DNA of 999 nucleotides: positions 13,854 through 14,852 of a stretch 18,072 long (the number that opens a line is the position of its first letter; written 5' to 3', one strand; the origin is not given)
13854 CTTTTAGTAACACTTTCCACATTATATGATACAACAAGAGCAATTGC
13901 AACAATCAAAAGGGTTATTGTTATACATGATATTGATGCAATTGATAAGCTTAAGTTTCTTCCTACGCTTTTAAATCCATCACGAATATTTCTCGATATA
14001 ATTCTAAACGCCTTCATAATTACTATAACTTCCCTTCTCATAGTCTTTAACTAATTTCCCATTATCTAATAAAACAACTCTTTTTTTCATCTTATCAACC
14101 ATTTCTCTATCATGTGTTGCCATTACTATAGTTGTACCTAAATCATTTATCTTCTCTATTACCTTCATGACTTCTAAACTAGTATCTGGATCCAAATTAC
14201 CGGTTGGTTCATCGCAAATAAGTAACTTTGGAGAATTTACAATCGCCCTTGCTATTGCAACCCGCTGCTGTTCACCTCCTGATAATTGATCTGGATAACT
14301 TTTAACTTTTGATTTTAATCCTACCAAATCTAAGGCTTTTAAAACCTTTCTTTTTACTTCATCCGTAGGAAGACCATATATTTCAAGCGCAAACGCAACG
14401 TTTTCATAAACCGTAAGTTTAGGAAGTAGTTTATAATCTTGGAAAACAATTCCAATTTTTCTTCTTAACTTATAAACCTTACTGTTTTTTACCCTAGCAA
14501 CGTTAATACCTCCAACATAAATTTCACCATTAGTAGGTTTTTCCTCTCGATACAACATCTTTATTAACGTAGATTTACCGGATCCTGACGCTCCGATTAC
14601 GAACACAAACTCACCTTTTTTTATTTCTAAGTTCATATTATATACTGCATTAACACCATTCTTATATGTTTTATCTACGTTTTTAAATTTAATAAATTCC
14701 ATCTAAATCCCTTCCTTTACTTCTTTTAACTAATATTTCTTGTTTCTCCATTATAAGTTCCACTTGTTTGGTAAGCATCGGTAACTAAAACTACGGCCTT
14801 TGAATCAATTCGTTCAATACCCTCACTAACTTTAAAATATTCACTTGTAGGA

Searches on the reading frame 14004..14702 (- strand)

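Call 45: search_protein_families(library=pfam, proteins=[window:14004-14702:-], max_evalue=0.00001)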
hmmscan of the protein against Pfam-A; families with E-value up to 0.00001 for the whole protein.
window:14004-14702:- (232 aa): 3 families
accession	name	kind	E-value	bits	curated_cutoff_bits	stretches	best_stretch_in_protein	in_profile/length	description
PF00005.33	ABC_tran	-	1.3e-38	133.1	25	1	22-167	3-136/137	ABC transporter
PF13304.12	AAA_21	-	7.7e-07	29.9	27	0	32-51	1-20/304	AAA domain, putative AbiEii toxin, Type IV TA system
PF02463.25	SMC_N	-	2.8e-06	27.4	40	0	122-209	119-209/220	RecF/RecN/SMC N terminal domain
